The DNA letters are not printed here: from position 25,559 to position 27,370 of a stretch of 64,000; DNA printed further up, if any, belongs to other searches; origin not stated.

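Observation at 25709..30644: Candidate undescribed four-gene module: nitrilase-fold enzyme, wHTH, soluble GAF/PAS kinase and atypical receiver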

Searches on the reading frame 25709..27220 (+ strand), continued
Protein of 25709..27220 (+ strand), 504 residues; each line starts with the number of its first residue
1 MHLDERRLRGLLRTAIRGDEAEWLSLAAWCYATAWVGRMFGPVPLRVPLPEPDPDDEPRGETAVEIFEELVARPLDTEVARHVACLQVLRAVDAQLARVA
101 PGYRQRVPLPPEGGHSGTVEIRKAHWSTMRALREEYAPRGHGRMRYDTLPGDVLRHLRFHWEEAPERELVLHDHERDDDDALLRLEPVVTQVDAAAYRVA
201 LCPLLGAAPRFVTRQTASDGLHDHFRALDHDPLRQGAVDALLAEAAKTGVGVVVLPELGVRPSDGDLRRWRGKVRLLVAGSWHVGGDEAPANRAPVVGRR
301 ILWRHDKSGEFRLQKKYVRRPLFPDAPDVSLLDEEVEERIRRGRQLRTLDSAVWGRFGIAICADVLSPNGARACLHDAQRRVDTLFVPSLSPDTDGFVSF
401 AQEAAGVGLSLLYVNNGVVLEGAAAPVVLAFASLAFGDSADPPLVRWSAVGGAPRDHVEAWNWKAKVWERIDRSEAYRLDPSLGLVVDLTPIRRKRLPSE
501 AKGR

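Call 33: find_encoding_contigs(protein=P0024, flank=10000, max_places=2)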
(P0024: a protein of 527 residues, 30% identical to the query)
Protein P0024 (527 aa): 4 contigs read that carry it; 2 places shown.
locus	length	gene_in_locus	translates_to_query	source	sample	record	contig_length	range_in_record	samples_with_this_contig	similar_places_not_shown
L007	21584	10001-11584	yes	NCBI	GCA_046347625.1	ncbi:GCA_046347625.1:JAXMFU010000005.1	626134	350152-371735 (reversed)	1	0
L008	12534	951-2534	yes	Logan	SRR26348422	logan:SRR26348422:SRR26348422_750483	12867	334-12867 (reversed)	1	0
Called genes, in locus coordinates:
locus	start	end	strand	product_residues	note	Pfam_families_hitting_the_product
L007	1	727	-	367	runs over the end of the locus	PF00762:Ferrochelatase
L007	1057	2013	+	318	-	PF00389:2-Hacid_dh, PF02826:2-Hacid_dh_C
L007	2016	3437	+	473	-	PF00875:DNA_photolyase, PF03441:FAD_binding_7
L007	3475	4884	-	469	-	PF00206:Lyase_1, PF14698:ASL_C2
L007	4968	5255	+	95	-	-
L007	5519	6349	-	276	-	PF01026:TatD_DNase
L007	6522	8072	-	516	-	PF20005:fvmX7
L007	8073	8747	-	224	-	PF13174:TPR_6 (faint), PF23774:TPR_GEMI5 (faint)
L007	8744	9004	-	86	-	PF19999:fvmX3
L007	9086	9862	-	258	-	PF20000:fvmX2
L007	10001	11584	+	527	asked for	PF00795:CN_hydrolase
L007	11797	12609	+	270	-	-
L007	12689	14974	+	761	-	PF01656:CbiA (weak), PF13614:AAA_31 (faint), PF13428:TPR_14 (faint), PF00515:TPR_1 (faint), PF07719:TPR_2 (faint), PF12862:ANAPC5 (faint), PF17874:TPR_MalT, PF13424:TPR_12, +6 more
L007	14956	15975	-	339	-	-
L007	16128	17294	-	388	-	PF20030:bpMoxR, PF07728:AAA_5, PF17868:AAA_lid_8 (weak)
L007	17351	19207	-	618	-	PF13401:AAA_22 (faint), PF05496:RuvB_N (faint), PF00004:AAA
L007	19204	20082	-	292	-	PF19998:fvmX1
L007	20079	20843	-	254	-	PF05685:Uma2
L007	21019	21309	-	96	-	PF01850:PIN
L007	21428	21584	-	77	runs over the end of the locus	PF04014:MazE_antitoxin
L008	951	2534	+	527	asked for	PF00795:CN_hydrolase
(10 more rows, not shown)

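Call 34: find_encoding_contigs(protein=P0022, flank=10000, max_places=2)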
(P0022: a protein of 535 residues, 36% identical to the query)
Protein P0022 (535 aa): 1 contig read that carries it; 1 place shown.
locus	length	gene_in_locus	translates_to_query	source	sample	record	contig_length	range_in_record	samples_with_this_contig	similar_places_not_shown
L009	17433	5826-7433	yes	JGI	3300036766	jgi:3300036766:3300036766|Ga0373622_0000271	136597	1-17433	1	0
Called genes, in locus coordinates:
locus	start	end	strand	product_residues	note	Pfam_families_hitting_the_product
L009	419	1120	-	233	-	-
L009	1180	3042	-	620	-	PF05569:Peptidase_M56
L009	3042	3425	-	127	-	PF03965:Penicillinase_R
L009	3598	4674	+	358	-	PF08100:Dimerisation, PF00891:Methyltransf_2, PF13489:Methyltransf_23, PF08241:Methyltransf_11 (weak), PF08242:Methyltransf_12 (weak), PF13649:Methyltransf_25, PF13847:Methyltransf_31 (weak)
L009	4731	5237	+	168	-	PF05163:DinB, PF04978:MST, PF12867:DinB_2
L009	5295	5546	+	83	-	PF01402:RHH_1 (weak), PF07878:RHH_5 (weak)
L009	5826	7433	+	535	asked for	PF00795:CN_hydrolase (weak)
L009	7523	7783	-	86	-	-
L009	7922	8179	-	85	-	-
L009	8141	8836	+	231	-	-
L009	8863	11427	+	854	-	PF01590:GAF, PF13185:GAF_2, PF00989:PAS (faint), PF08447:PAS_3 (faint), PF13426:PAS_9 (weak), PF02518:HATPase_c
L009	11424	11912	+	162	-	-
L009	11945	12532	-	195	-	PF05962:HutD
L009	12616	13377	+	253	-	PF00005:ABC_tran, PF13304:AAA_21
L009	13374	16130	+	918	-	-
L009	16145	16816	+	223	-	-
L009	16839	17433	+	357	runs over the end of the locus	PF25967:RND-MFP_C (weak), PF25975:CzcB_C (weak), PF25989:YknX_C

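Call 41: find_related_loci(query=A2, collection=genome_contigs, flank=8000)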
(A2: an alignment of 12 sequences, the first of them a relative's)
Query A2 (535 aa) in genome_contigs; peptide patterns used: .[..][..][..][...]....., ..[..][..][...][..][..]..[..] (x = any residue, [..] = any of these).
45 stretches matched a pattern; 10 encode a relative of the query (tblastn E <= 1e-3); 10 distinct loci.
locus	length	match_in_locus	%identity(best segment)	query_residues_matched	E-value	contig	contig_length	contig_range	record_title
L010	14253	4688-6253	49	2-515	6e-131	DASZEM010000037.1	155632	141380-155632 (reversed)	MAG TPA_asm: Thermoanaerobaculia bacterium isolate SMAG_U6494 k141_313379, whole genome shotgun sequence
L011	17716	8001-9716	38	4-534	3e-97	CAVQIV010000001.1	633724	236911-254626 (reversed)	MAG: Thermoanaerobaculaceae bacterium isolate MFD10043.bin.2.76 genome assembly, contig: contig_15202, whole genome shot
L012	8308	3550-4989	42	1-472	1e-92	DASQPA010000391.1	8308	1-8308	MAG TPA_asm: Thermoanaerobaculia bacterium isolate SMAG_U10817 k141_1673365, whole genome shotgun sequence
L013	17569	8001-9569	39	1-521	3e-92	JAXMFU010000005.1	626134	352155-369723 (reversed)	MAG: Candidatus Competibacteraceae bacterium isolate STL-PRO95 C1.169.fa-5, whole genome shotgun sequence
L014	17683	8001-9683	37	1-515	3e-92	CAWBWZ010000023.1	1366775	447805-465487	MAG: uncultured Acidobacteriota bacterium isolate MFD07386.bin.2.49 genome assembly, contig: contig_9594, whole genome s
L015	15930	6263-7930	38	1-521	9e-101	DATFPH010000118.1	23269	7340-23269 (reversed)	MAG TPA_asm: Thermoanaerobaculia bacterium isolate SMAG_U9298 k141_309322, whole genome shotgun sequence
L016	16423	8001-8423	28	242-403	5e-8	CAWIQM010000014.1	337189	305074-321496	MAG: uncultured Acidobacteriaceae bacterium isolate MFD01689.bin.1.61 genome assembly, contig: contig_37813, whole genom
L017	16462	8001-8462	25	229-403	6e-7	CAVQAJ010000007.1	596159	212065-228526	MAG: uncultured Acidobacteriaceae bacterium isolate MFD01476.bin.1.131 genome assembly, contig: contig_11691, whole geno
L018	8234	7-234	31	305-403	8e-7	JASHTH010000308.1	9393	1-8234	MAG: Acidobacteriaceae bacterium isolate JOPF148 JOPF_N01C_contig_84335, whole genome shotgun sequence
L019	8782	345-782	26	241-385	1e-5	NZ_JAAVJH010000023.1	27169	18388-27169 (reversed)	Sphingomonas corticis strain 36D10-4-7 Scaffold23, whole genome shotgun sequence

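Call 55: search_protein_families(library=pfam, alignment_id=A4, max_evalue=0.00001)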
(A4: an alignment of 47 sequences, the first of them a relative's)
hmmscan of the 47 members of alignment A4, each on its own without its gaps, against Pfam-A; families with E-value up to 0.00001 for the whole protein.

A. member 1, L009:516-1232:- (239 aa): 0 families

B. families by the number of members that match (of 47 scanned): 64 families (the first 25 are shown)
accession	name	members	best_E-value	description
PF13424.12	TPR_12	2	3.1e-49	Tetratricopeptide repeat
PF00036.39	EF-hand_1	2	3.5e-40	EF hand domain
PF13405.12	EF-hand_6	2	9.6e-38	EF-hand domain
PF13202.12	EF-hand_5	2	4.3e-37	EF hand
PF13499.12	EF-hand_7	2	1.9e-29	EF-hand domain pair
PF07719.23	TPR_2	2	1.1e-28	Tetratricopeptide repeat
PF00072.30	Response_reg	2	1.1e-25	Response regulator receiver domain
PF00512.31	HisKA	2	7e-24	His Kinase A (phospho-acceptor) domain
PF00501.34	AMP-binding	2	1.7e-22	AMP-binding enzyme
PF10591.15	SPARC_Ca_bdg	2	2.2e-14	Secreted protein acidic and rich in cysteine Ca binding region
PF13833.12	EF-hand_8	2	3.8e-10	EF-hand domain pair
PF12770.12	CHAT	1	8.7e-73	CHAT domain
PF01041.23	DegT_DnrJ_EryC1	1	2.9e-63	DegT/DnrJ/EryC1/StrS aminotransferase family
PF01595.25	CNNM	1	4.7e-51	Cyclin M transmembrane N-terminal domain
PF13360.13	PQQ_2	1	1.9e-40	Outer membrane protein assembly factor BamB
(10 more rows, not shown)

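Call 56: search_protein_families(library=padloc, alignment_id=A4, max_evalue=0.00001)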
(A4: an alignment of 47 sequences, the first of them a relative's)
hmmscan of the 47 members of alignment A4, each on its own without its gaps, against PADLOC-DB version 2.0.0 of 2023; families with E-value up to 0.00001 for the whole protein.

A. member 1, L009:516-1232:- (239 aa): 0 families

B. families by the number of members that match (of 47 scanned): 5 families
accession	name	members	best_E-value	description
PDLC01169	TPR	1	1.1e-31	TPR repeats containing protein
PDLC04134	mad2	1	5.7e-12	mads_2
PDLC01092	C3a198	1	1.5e-08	TPR protein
PDLC01859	CARF3--CARF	1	3.1e-07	-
PDLC01438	Csa3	1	7.5e-06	"CAS-I,CAS-II,CAS-III,CAS-IV,CAS-V,CAS-VI; associated_signaling"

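Call 57: predict_structure(alignment_id=A3)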
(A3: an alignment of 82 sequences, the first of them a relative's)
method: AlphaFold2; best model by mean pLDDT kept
length: 504 residues; sequences in the alignment: 82
mean_pLDDT: 85.4   pTM: 0.89
mean pLDDT of the five models: 85.4, 84.9, 84.7, 84.5, 83.1
residues with pLDDT >= 90: 276; 70-90: 153; 50-70: 47; < 50: 28
segments of 3 or more residues with pLDDT < 50: 168-191, 502-504
pLDDT, mean of each block of 10 residues (from residue 1): 86 96 95 88 70 62 92 94 93 89 88 83 85 77 72 89 58 44 40 80 93 87 89 80 95 94 84 89 92 92 92 93 93 94 89 90 92 75 93 95 91 95 93 85 90 96 94 93 96 71 47
secondary structure, 60 per line:
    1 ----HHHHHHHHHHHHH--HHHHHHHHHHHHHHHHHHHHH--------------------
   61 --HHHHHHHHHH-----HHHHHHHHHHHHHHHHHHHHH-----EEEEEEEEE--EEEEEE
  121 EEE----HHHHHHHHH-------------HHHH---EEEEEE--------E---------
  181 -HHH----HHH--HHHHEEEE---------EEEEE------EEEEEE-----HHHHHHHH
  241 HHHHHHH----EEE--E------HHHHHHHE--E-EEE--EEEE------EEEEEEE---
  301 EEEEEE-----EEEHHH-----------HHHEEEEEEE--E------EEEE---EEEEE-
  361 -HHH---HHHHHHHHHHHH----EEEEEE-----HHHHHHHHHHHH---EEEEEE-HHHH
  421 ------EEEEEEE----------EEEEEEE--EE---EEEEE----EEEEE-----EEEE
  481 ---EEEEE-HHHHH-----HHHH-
elements in order: H5-17 H20-40 H63-72 H78-98 E104-112 E115-123 H128-136 H150-153 E157-162 H194-197 E198-201 E211-215 E222-227 H233-247 E252-254 H264-270 E276-278 E281-284 E291-297 E301-306 E312-314 E332-338 E348-351 E355-359 H368-379 E384-389 H395-406 E410-415 H417-420 E427-433 E444-450 E458-462 E467-471 E477-480 E484-488 H490-494 H500-503

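Call 59: fold_search(model_id=the predicted structure, library=pdb)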
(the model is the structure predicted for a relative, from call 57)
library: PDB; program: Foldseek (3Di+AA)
matches with E <= 10: 431; with E <= 0.001: 82
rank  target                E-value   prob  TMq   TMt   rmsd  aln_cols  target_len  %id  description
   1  1f89_A                1.2e-09  1.00  0.34  0.60   7.5       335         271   15  Crystal structure of Saccharomyces cerevisiae Nit3, a member of branch 10 of the nitrilase superfamily (released 2001-10-04)
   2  3hkx                  1.9e-09  1.00  0.28  0.51  13.3       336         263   18  Crystal structure analysis of an amidase from Nesterenkonia sp. (released 2009-06-09)
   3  2w1v_A                3.5e-09  1.00  0.33  0.57  10.0       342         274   16  Crystal structure of mouse nitrilase-2 at 1.4A resolution (released 2008-12-16)
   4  5jqn                  5.5e-09  1.00  0.28  0.53  13.7       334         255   17  NitN Amidase from Neterenkonia sp. AN1 after thrombin His-tag removal. (released 2016-05-18)
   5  5h8j_H                1.4e-08  1.00  0.28  0.49  11.5       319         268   14  Crystal structure of Medicago truncatula N-carbamoylputrescine amidohydrolase (MtCPA) in complex with cadaverine (released 2016-04-20)
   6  5g3o_A                1.6e-08  1.00  0.31  0.52   9.0       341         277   13  Bacillus cereus formamidase (BceAmiF) inhibited with urea. (released 2017-04-12)
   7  5g3o_D                2.9e-08  1.00  0.31  0.53   9.4       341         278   13  Bacillus cereus formamidase (BceAmiF) inhibited with urea. (released 2017-04-12)
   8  5h8l_H                4.0e-08  1.00  0.27  0.46  12.3       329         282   14  Crystal structure of Medicago truncatula N-carbamoylputrescine amidohydrolase (MtCPA) C158S mutant in complex with put (released 2016-04-20)
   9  5h8k_A                4.3e-08  1.00  0.27  0.42  12.8       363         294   13  Crystal structure of Medicago truncatula N-carbamoylputrescine amidohydrolase (MtCPA) C158S mutant (released 2016-04-20)
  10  6ypa_D                5.3e-08  1.00  0.29  0.50  10.9       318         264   14  The C146A variant of an amidase from Pyrococcus horikoshii with bound glutaramide (released 2020-06-03)
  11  4hg5_D                5.7e-08  1.00  0.31  0.49  11.1       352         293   14  Structural insights into yeast Nit2: wild-type yeast Nit2 in complex with oxaloacetate (released 2013-07-31)
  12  5h8k_H                6.7e-08  1.00  0.26  0.44  11.9       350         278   12  Crystal structure of Medicago truncatula N-carbamoylputrescine amidohydrolase (MtCPA) C158S mutant (released 2016-04-20)
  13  5g3o_B                7.1e-08  1.00  0.31  0.53   9.0       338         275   13  Bacillus cereus formamidase (BceAmiF) inhibited with urea. (released 2017-04-12)
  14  5g3o_F                7.1e-08  1.00  0.30  0.51   9.2       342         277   14  Bacillus cereus formamidase (BceAmiF) inhibited with urea. (released 2017-04-12)
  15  5h8j_P                7.5e-08  1.00  0.28  0.46  12.2       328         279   14  Crystal structure of Medicago truncatula N-carbamoylputrescine amidohydrolase (MtCPA) in complex with cadaverine (released 2016-04-20)
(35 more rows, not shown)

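Call 67: find_related_loci(query=A2, collection=metagenome_contigs, flank=7000)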
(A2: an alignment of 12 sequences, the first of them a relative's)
Query A2 (535 aa) in metagenome_contigs; peptide patterns used: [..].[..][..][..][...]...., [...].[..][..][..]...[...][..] (x = any residue, [..] = any of these).
281 stretches matched a pattern; 25 encode a relative of the query (tblastn E <= 1e-3); 25 distinct loci.
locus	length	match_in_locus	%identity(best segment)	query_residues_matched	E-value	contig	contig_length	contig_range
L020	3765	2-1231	88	121-532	0e+0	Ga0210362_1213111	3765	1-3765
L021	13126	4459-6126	38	1-521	9e-101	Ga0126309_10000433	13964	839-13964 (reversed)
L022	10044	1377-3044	38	1-515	5e-95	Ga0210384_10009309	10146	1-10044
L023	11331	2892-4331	42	1-472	1e-92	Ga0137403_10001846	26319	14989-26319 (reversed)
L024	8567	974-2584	39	1-517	7e-92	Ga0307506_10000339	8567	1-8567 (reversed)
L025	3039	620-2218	39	1-519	3e-93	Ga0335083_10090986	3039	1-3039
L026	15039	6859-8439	40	5-514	1e-87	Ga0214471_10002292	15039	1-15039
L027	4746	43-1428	41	69-513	6e-86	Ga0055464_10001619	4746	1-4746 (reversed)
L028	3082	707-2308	37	24-519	7e-81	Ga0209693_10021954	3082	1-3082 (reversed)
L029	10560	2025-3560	43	3-515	2e-116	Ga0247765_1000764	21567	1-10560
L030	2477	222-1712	34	23-522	1e-65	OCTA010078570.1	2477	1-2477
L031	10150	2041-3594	33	1-517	4e-57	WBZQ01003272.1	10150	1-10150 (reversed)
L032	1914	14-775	44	281-515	1e-49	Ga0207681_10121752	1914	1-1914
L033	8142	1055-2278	30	54-465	1e-42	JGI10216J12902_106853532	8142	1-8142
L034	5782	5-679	40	321-521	3e-30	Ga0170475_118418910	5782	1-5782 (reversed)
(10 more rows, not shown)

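Call 68: find_related_loci(query=A2, collection=viral_contigs, flank=7000)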
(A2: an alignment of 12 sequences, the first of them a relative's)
Query A2 (535 aa) in viral_contigs; peptide patterns used: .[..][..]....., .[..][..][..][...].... (x = any residue, [..] = any of these).
28 stretches matched a pattern, but none encodes a relative of the query by tblastn (E <= 1e-3).

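Call 72: search_protein_families(library=pfam, proteins=[L026:8684-10669:+, L033:2815-4644:+, L033:4647-7328:+, L007:12689-14971:+, L002:2459-4843:+, L004:4188-4613:+, L003:12932-13429:+, L009:8863-11424:+], max_evalue=0.01)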
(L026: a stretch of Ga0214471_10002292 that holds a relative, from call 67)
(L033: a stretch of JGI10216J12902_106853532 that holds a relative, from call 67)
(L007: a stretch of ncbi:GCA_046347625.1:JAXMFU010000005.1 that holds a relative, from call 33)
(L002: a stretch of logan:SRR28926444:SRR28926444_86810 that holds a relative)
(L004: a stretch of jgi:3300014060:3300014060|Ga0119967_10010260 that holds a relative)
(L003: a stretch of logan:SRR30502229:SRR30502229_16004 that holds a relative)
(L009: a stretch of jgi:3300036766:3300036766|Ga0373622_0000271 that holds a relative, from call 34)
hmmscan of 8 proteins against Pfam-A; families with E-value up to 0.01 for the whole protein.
L026:8684-10669:+ (662 aa): 2 families
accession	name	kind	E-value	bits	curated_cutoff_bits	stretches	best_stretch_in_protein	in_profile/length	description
PF13614.12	AAA_31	-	0.0012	19.2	27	1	283-324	3-40/177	AAA domain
PF01656.29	CbiA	-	0.0034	17.8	25.4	1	286-327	3-40/125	CobQ/CobB/MinD/ParA nucleotide binding domain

L033:2815-4644:+ (610 aa): 1 family
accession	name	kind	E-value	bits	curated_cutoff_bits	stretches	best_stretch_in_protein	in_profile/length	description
PF03551.20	PadR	-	0.0021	18.5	27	1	159-204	28-73/75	Transcriptional regulator PadR-like family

L033:4647-7328:+ (894 aa): 22 families
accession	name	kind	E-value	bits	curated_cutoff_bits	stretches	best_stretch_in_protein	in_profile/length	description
PF06745.19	ATPase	-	1.4e-20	74.2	26.6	1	358-600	5-229/231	KaiC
PF13481.12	AAA_25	-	2.2e-10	40.9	27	1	375-412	32-80/195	AAA domain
PF13401.12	AAA_22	-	6.4e-08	33.4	27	1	639-764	4-94/130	AAA domain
PF13191.12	AAA_16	-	8e-08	33.4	32.6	1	372-425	18-75/167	AAA ATPase domain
PF13479.12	AAA_24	-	3.2e-06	27.5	27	1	377-485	3-60/195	AAA domain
PF20720.3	nSTAND3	-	1.8e-05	25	27.2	0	377-402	18-43/155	Novel STAND NTPase 3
PF01695.23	IstB_IS21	-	2.6e-05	24.3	24.1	1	377-411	93-126/238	IstB-like ATP binding protein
PF00004.35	AAA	-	3.4e-05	24.7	21.2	0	380-400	2-22/131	ATPase family associated with various cellular activities (AAA)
PF00005.33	ABC_tran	-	0.00051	21.1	25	0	374-395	9-30/137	ABC transporter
PF13086.12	AAA_11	-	0.00056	20.2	27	0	638-666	15-43/257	AAA domain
PF00154.27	RecA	-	0.00065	19.7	27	0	375-415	51-91/262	recA bacterial DNA recombination protein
PF09848.15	SLFN-g3_helicase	-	0.00067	19.5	24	0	643-666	4-27/354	Schlafen group 3, DNA/RNA helicase domain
PF12775.13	AAA_7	-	0.0015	18.5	25.8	0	375-413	32-72/181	P-loop containing dynein motor region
PF05729.18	NACHT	-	0.002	18.4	26.7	0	377-402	1-26/167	NACHT domain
PF24883.2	NPHP3_N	-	0.0031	18.2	24.8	0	375-416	21-62/164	Nephrocystin 3, N-terminal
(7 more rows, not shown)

L007:12689-14971:+ (761 aa): 21 families
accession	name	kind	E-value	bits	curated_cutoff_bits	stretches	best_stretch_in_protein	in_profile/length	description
PF13424.12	TPR_12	-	1.5e-26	92.8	30.1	3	543-615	4-77/77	Tetratricopeptide repeat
PF07719.23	TPR_2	-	3.1e-15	55.4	27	1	503-533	2-32/34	Tetratricopeptide repeat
PF00515.34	TPR_1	-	2.2e-12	46.7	27.8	2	503-534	2-33/34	Tetratricopeptide repeat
PF13181.12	TPR_8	-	4e-10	39.5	25.7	0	503-533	2-32/34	Tetratricopeptide repeat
PF13374.12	TPR_10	-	1.2e-09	38.3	27.5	1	543-574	3-34/42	Tetratricopeptide repeat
PF17874.7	TPR_MalT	-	6.5e-09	35.9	45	1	419-691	32-309/336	MalT-like TPR region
PF13614.12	AAA_31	-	1.5e-08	35.2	27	1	10-47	4-41/177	AAA domain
PF13428.12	TPR_14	-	2.6e-08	34.2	23.5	0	664-695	3-34/44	Tetratricopeptide repeat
PF13432.12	TPR_16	-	6.7e-07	30.1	32.7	0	409-450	18-59/65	Tetratricopeptide repeat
PF12862.13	ANAPC5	-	8.2e-07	29.5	23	0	496-548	32-84/91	Anaphase-promoting complex subunit 5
PF01656.29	CbiA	-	1e-06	29.1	25.4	1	11-196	2-54/125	CobQ/CobB/MinD/ParA nucleotide binding domain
PF24885.1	TPR_NPHP3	-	1.8e-06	28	100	1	478-574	115-215/239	Nephrocystin-3 TPR domain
PF14559.12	TPR_19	-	2.2e-06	28.3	25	1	409-455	12-58/68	Tetratricopeptide repeat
PF13414.12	TPR_11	-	3.3e-06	27.1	26.8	0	516-535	8-27/42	TPR repeat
PF10609.15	ParA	-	7.8e-05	22.7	27.1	1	11-76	7-72/246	NUBPL iron-transfer P-loop NTPase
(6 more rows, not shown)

L002:2459-4843:+ (795 aa): 12 families
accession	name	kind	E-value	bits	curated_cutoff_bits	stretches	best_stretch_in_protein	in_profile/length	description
PF13424.12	TPR_12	-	2.7e-11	44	30.1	3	411-468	16-76/77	Tetratricopeptide repeat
PF13176.12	TPR_7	-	3.2e-07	30.4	27.9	0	444-472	6-34/36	Tetratricopeptide repeat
PF13414.12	TPR_11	-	1.1e-06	28.6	26.8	1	444-466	1-23/42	TPR repeat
PF01656.29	CbiA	-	1.4e-06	28.8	25.4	1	6-345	2-69/125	CobQ/CobB/MinD/ParA nucleotide binding domain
PF13432.12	TPR_16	-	3.6e-06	27.7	32.7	2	405-467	4-61/65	Tetratricopeptide repeat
PF13614.12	AAA_31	-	8e-06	26.4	27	1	4-41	3-40/177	AAA domain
PF13428.12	TPR_14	-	1.2e-05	25.9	23.5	0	444-474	8-38/44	Tetratricopeptide repeat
PF13181.12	TPR_8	-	1.5e-05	25.2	25.7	0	444-468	8-32/34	Tetratricopeptide repeat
PF10609.15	ParA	-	2e-05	24.6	27.1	1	5-57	6-58/246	NUBPL iron-transfer P-loop NTPase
PF09140.17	MipZ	-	2.3e-05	24.3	20.7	1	4-64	2-62/262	ATPase MipZ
PF07719.23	TPR_2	-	0.0001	22.6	27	0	402-426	5-29/34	Tetratricopeptide repeat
PF14559.12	TPR_19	-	0.0057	17.4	25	0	450-508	4-57/68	Tetratricopeptide repeat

L004:4188-4613:+ (142 aa): 0 families

L003:12932-13429:+ (166 aa): 1 family
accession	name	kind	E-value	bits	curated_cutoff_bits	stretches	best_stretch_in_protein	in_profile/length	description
PF02556.19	SecB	-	7.4e-10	39.3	26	1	43-136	39-131/141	Preprotein translocase subunit SecB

L009:8863-11424:+ (854 aa): 9 families
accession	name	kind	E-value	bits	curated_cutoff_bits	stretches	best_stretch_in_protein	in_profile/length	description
PF02518.31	HATPase_c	-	1.6e-16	61.2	26.4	1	734-845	3-109/111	Histidine kinase-, DNA gyrase B-, and HSP90-like ATPase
PF13426.13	PAS_9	-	3e-13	50.4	27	2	371-450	12-88/103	PAS domain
PF01590.32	GAF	-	5.3e-13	50.1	22.4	1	193-334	9-133/133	GAF domain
PF08447.18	PAS_3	-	6.3e-12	46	25.6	2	373-446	2-75/89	PAS fold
PF13185.12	GAF_2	-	1.4e-11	45.2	28.6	1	194-334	12-135/136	GAF domain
PF00989.32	PAS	-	3.3e-09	37.2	22.6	1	481-586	6-113/113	PAS fold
PF13188.13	PAS_8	-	0.00026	21.2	21.8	1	345-403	5-55/65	PAS domain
PF08448.16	PAS_4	-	0.0015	19.1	23.1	0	371-447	16-89/110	PAS fold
PF13492.12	GAF_3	-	0.0023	18.8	27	0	110-161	77-128/129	GAF domain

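Call 77: find_encoding_contigs(protein=P0020, flank=9000, max_places=1)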
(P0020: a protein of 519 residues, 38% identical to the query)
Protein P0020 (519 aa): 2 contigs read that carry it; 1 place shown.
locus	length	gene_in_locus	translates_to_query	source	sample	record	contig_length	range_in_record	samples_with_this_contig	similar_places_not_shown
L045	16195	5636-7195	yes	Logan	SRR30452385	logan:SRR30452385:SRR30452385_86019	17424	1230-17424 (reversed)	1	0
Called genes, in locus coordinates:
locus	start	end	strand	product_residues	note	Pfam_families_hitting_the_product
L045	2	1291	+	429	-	?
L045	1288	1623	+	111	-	-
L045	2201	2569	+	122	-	-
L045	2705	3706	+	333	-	-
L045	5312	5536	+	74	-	-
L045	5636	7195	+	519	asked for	-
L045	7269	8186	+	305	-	-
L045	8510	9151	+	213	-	-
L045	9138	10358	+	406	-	PF01381:HTH_3, PF12844:HTH_19 (faint), PF13560:HTH_31, PF06114:Peptidase_M78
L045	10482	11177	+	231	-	-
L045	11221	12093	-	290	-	PF13091:PLDc_2 (weak)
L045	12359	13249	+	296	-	PF00082:Peptidase_S8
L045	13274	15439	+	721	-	-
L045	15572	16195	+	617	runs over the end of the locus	?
